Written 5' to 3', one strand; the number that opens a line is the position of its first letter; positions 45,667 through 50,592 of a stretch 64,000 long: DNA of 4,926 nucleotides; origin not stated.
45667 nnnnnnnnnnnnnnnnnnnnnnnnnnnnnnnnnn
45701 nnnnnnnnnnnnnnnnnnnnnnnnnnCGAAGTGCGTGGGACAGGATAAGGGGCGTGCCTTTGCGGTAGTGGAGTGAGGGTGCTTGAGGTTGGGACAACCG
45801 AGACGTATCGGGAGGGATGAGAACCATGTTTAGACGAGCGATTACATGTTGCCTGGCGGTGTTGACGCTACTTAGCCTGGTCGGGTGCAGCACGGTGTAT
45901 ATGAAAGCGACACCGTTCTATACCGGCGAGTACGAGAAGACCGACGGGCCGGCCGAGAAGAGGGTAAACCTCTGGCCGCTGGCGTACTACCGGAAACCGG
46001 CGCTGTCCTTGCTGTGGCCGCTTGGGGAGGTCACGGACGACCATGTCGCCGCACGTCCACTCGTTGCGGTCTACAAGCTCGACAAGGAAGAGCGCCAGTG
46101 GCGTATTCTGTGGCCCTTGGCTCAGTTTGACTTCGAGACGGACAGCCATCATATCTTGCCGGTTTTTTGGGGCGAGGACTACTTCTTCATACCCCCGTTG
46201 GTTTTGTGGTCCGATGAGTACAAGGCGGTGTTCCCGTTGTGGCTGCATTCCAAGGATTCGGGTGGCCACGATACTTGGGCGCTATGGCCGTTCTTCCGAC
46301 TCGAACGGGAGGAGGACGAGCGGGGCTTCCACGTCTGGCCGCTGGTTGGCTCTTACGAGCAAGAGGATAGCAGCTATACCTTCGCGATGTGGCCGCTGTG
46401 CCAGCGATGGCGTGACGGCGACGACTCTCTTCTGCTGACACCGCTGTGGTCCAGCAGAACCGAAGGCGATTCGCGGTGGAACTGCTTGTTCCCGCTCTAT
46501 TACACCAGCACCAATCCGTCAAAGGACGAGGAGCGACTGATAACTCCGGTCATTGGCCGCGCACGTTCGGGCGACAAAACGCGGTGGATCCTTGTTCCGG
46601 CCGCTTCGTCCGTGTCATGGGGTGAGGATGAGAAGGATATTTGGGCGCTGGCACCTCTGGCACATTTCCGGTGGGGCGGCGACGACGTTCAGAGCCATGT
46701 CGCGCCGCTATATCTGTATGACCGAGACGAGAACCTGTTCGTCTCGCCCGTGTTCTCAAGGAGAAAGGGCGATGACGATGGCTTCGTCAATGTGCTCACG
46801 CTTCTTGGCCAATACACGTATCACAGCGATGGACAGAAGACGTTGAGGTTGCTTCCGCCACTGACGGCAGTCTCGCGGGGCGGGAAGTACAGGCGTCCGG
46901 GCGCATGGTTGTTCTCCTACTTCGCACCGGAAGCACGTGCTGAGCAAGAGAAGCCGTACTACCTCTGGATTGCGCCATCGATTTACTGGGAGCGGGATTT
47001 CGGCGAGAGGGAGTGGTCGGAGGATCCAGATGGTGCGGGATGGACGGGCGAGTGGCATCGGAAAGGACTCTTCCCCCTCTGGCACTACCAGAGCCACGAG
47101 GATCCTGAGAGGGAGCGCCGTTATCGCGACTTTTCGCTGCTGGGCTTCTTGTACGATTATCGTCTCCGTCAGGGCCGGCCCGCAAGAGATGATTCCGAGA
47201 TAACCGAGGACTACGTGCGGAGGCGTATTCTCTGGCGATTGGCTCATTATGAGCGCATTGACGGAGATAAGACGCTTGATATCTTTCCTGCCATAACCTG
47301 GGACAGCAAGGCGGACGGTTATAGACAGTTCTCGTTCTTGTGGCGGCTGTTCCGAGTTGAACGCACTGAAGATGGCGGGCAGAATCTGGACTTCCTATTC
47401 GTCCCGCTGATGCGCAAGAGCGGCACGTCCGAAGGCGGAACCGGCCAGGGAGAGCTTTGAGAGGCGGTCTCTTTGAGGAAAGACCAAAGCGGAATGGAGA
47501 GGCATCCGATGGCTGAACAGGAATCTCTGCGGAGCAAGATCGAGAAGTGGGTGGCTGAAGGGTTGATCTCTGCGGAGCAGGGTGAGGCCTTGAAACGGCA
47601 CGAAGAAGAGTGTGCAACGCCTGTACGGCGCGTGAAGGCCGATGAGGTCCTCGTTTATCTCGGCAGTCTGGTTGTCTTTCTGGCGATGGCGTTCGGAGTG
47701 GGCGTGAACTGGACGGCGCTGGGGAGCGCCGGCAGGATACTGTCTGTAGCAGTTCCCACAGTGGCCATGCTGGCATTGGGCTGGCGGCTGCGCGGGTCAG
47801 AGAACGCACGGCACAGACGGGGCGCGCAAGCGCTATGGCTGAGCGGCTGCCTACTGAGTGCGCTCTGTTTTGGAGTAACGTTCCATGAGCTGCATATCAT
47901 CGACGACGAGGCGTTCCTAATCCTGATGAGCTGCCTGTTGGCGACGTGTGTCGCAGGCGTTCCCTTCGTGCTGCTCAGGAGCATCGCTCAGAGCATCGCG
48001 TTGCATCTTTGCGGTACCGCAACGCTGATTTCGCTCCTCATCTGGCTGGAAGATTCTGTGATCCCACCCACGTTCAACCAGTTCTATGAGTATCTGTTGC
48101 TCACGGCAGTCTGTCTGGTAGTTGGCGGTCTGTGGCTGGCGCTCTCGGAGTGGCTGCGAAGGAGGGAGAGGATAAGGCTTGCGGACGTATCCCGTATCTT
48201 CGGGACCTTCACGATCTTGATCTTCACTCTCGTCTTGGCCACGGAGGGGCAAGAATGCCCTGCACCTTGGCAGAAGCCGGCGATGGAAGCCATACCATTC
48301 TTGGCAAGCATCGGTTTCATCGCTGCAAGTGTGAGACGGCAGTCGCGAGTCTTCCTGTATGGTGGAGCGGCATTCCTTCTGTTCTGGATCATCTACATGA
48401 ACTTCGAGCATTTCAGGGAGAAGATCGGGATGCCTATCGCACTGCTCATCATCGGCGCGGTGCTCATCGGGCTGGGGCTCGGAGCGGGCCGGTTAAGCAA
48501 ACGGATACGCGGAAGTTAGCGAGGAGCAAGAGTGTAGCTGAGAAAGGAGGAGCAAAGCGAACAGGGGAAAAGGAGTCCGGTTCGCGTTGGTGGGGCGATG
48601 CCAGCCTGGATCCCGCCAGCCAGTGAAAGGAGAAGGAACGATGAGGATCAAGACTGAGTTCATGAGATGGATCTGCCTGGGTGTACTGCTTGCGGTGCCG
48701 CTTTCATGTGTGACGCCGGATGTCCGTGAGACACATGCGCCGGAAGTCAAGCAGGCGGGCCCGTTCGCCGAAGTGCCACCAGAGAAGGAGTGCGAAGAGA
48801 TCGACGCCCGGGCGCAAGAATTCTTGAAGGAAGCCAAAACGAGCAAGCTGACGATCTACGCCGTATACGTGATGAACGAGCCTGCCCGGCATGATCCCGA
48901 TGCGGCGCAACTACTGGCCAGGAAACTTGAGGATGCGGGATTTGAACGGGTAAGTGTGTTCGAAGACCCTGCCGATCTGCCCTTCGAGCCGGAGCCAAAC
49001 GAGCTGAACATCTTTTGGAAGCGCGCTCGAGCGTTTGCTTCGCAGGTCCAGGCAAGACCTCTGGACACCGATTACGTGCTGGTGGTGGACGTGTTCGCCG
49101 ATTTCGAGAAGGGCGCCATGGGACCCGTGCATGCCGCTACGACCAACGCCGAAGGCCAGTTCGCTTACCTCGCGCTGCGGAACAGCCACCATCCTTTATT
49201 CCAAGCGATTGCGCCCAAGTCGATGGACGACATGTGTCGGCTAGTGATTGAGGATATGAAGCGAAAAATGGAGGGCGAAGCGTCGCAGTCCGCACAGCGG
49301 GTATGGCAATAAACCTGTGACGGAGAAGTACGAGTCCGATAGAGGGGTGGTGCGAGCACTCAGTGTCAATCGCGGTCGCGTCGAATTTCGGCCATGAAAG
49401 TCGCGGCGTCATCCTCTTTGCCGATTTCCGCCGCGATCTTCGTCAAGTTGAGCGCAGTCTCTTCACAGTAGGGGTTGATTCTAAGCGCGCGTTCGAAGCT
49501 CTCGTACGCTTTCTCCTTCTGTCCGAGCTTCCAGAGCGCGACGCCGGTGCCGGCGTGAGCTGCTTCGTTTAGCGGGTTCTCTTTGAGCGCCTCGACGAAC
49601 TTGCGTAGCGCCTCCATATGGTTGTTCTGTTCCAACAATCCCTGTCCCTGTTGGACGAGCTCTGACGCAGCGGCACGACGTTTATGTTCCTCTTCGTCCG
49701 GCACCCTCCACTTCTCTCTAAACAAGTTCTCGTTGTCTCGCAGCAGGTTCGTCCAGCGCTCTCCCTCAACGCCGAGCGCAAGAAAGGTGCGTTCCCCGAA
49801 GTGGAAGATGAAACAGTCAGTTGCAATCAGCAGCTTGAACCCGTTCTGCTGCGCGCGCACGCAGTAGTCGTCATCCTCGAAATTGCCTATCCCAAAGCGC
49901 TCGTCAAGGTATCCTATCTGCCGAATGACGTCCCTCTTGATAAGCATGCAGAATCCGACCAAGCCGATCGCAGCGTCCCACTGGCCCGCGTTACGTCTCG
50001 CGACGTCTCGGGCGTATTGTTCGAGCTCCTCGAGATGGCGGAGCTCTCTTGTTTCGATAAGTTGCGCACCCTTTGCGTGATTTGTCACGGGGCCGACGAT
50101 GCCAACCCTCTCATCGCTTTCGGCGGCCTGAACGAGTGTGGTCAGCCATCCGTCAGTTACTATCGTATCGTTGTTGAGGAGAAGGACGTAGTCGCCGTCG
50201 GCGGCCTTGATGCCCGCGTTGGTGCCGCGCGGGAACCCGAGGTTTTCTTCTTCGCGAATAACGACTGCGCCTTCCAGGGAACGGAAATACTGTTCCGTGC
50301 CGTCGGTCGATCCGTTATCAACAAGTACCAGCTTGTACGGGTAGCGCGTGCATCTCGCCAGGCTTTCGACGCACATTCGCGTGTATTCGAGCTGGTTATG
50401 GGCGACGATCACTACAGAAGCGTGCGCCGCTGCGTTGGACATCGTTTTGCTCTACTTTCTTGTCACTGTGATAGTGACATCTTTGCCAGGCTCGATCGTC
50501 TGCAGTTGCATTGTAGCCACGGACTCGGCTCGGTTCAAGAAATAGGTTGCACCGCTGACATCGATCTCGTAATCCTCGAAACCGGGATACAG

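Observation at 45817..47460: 547-aa lipoprotein made of about 25 short Trp/Pro/Leu repeats of an unrecognised family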

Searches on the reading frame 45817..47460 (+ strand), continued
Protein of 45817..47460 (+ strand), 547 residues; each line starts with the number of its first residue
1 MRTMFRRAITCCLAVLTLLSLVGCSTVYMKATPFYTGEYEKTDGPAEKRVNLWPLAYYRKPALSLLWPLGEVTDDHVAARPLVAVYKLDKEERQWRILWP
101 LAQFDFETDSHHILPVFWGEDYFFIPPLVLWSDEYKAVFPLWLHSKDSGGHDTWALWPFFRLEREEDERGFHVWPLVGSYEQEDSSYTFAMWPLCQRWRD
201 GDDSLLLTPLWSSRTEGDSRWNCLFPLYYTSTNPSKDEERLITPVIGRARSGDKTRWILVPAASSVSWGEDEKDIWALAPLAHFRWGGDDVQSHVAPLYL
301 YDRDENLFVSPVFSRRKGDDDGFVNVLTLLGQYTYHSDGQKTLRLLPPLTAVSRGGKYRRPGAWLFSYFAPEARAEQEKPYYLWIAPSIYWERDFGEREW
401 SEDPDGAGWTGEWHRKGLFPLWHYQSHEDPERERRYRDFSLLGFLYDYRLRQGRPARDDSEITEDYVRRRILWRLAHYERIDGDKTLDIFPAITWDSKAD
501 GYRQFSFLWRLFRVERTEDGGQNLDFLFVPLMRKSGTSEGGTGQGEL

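Call 77: find_homologous_proteins(query=P0249, max_evalue=0.001)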
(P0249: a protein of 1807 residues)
Query P0249 (1807 aa): 33 proteins with E <= 0.001 among 6759 candidates.
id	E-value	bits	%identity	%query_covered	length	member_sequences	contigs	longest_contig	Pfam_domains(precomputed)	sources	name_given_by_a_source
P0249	0.0e+0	4297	100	100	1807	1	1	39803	-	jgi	jgi:hypothetical protein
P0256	5.6e-39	151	24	32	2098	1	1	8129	-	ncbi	ncbi:MAG: hypothetical protein AAF518_20420 [Spirochaetota bacterium]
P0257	6.7e-39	151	22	51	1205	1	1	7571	-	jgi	jgi:hypothetical protein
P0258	4.5e-38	148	23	61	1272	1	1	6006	-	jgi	jgi:hypothetical protein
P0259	2.2e-37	146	23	62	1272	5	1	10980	-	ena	-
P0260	3.1e-36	142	22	55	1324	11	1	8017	-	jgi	-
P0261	9.5e-36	141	21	63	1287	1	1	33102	-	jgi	-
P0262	4.0e-35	139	23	53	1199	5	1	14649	-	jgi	jgi:hypothetical protein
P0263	1.2e-34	137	21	67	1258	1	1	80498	-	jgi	jgi:hypothetical protein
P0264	2.2e-34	136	23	57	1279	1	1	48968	-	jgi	-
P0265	5.1e-34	135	22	51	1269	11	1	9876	-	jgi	-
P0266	5.9e-34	135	22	60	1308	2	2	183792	-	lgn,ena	-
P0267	7.5e-33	131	23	61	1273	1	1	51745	-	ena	-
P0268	1.2e-32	130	22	49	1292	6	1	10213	-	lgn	-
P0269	2.3e-32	129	22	57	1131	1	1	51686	-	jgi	jgi:hypothetical protein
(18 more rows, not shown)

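Call 85: search_protein_families(library=pfam, proteins=[L007:12263-13525:+, L020:11182-12558:+, L008:8474-9109:+, L008:9116-10759:+, L008:10756-11472:+], max_evalue=0.01)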
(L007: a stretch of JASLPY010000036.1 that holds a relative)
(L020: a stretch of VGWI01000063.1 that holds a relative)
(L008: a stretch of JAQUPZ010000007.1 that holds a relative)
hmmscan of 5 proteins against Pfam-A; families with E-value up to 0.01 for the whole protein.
L007:12263-13525:+ (421 aa): 1 family
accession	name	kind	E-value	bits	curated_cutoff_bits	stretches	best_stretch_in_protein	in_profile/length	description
PF13163.11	DUF3999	-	7.4e-07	29.1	30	1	143-364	127-312/424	Protein of unknown function (DUF3999)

L020:11182-12558:+ (458 aa): 1 family
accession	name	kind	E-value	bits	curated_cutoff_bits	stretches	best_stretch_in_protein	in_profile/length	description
PF13163.11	DUF3999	-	1.9e-11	44.2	30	1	131-393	139-363/424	Protein of unknown function (DUF3999)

L008:8474-9109:+ (211 aa): 1 family
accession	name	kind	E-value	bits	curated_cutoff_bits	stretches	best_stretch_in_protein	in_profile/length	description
PF02660.20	G3P_acyltransf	-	9.7e-36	123.8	24.1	1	19-192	1-162/164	Glycerol-3-phosphate acyltransferase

L008:9116-10759:+ (547 aa): 7 families
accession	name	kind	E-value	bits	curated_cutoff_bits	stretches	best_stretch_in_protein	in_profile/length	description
PF21926.2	FeeM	-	4e-10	40.2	27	1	19-152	3-143/158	N-acyl amino acid synthase FeeM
PF00266.25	Aminotran_5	-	1.6e-08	34.4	21.5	1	225-502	35-332/371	Aminotransferase class-V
PF13673.13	Acetyltransf_10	-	5.4e-08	33.3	23.6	1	58-165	40-127/128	Acetyltransferase (GNAT) domain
PF00583.31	Acetyltransf_1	-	1.2e-07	32.5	20.7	1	18-145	4-116/116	Acetyltransferase (GNAT) family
PF13527.13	Acetyltransf_9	-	3.7e-05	24.2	25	1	13-145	8-124/127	Acetyltransferase (GNAT) domain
PF13508.13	Acetyltransf_7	-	0.00025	21.8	27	1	84-146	28-83/84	Acetyltransferase (GNAT) domain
PF13444.12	Acetyltransf_5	-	0.00077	20.6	22.4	1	21-112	1-100/102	Acetyltransferase (GNAT) domain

L008:10756-11472:+ (238 aa): 1 family
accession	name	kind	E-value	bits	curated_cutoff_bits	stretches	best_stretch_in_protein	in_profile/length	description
PF02517.21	Rce1-like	-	6.6e-11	42.8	22.4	1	130-216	4-90/93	Type II CAAX prenyl endopeptidase Rce1-like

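Call 89: search_protein_families(library=padloc, proteins=[window:45817-47457:+], max_evalue=0.01)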
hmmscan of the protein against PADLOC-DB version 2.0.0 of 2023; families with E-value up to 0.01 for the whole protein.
window:45817-47457:+ (547 aa): 0 families

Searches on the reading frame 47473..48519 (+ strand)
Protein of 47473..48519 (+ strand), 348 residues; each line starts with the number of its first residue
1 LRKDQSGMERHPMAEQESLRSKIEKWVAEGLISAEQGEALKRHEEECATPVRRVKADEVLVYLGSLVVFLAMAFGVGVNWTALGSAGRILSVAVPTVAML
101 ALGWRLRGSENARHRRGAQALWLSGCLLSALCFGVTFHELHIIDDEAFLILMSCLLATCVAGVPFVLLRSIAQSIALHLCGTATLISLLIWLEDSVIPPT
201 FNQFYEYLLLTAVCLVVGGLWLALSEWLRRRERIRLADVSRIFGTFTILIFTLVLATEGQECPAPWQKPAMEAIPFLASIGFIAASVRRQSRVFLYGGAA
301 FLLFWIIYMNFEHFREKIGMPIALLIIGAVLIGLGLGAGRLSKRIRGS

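Call 3: search_protein_families(library=pfam, proteins=[window:47473-48519:+], max_evalue=1)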
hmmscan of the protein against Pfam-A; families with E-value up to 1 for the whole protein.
window:47473-48519:+ (348 aa): 3 families
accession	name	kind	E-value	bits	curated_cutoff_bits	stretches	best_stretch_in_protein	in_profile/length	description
PF09925.14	DUF2157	-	1.2e-17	64.4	32.4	1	24-161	1-137/146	Predicted membrane protein (DUF2157)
PF10925.13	DUF2680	-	0.2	12.2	25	1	23-45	24-46/57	Protein of unknown function (DUF2680)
PF19942.4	DUF6404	-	0.51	11.2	27.6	1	292-338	49-94/115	Family of unknown function (DUF6404)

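Call 4: search_protein_families(library=ncbifam, proteins=[window:47473-48519:+], max_evalue=1)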
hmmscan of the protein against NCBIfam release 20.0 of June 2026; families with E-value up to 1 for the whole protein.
window:47473-48519:+ (348 aa): 1 family
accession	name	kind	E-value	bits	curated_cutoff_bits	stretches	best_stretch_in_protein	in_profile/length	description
NF040557.1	CAS_Csx27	equivalog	0.22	11.5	65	0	148-208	161-221/223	type VI-B CRISPR accessory protein Csx27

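Call 89: search_protein_families(library=padloc, proteins=[window:47473-48516:+], max_evalue=0.01)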
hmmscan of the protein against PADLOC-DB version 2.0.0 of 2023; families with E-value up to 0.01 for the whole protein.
window:47473-48516:+ (348 aa): 0 families

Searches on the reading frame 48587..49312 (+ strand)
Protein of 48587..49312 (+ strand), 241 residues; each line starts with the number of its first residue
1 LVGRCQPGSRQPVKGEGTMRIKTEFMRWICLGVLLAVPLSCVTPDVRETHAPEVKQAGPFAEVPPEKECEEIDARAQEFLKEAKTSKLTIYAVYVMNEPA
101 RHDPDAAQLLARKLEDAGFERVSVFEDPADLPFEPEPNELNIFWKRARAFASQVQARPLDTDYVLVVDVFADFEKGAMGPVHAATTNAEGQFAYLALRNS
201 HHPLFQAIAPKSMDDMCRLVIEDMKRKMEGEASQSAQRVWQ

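Call 3: search_protein_families(library=pfam, proteins=[window:48587-49312:+], max_evalue=1)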
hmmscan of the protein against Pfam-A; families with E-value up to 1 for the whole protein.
window:48587-49312:+ (241 aa): 1 family
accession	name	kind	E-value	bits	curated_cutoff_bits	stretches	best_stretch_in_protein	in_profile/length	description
PF05398.16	PufQ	-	0.21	12.2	22.1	1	10-62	7-59/74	PufQ cytochrome subunit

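Call 4: search_protein_families(library=ncbifam, proteins=[window:48587-49312:+], max_evalue=1)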
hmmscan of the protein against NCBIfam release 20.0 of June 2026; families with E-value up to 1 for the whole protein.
window:48587-49312:+ (241 aa): 0 families

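Call 89: search_protein_families(library=padloc, proteins=[window:48587-49309:+], max_evalue=0.01)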
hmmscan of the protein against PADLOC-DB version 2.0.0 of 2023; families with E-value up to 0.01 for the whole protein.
window:48587-49309:+ (241 aa): 0 families

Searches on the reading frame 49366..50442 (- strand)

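Call 82: search_protein_families(library=pfam, proteins=[window:49366-50442:-], max_evalue=0.001)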
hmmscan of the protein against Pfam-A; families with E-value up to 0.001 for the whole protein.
window:49366-50442:- (358 aa): 12 families
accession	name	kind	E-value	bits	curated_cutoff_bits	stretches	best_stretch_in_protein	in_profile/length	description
PF00535.33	Glycos_transf_2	-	5.7e-30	104.9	23.3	1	9-176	1-167/168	Glycosyl transferase family 2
PF13641.12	Glyco_tranf_2_3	-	1.1e-22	81.7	27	1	9-231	4-228/230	Glycosyltransferase like family 2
PF07719.23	TPR_2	-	7e-10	38.7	27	1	295-324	3-32/34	Tetratricopeptide repeat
PF13432.12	TPR_16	-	1.6e-09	38.5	32.7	1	264-325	2-63/65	Tetratricopeptide repeat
PF00515.34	TPR_1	-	7.5e-09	35.5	27.8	1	295-325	3-33/34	Tetratricopeptide repeat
PF14559.12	TPR_19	-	8e-08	32.9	25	1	269-313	1-45/68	Tetratricopeptide repeat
PF13428.12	TPR_14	-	2.4e-05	25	23.5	0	297-334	5-42/44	Tetratricopeptide repeat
PF13712.12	Glyco_tranf_2_5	-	3.1e-05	24.2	27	1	70-207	41-180/210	Glycosyltransferase like family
PF13181.12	TPR_8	-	7.2e-05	23.1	25.7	1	300-324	8-32/34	Tetratricopeptide repeat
PF13414.12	TPR_11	-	0.00011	22.2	26.8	0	269-307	4-42/42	TPR repeat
PF03704.23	BTAD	-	0.00039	21.2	22.1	1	257-321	60-124/146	Bacterial transcriptional activator domain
PF10111.15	Glyco_tranf_2_2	-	0.0006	19.8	27.3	0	11-196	3-198/276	Glycosyltransferase like family 2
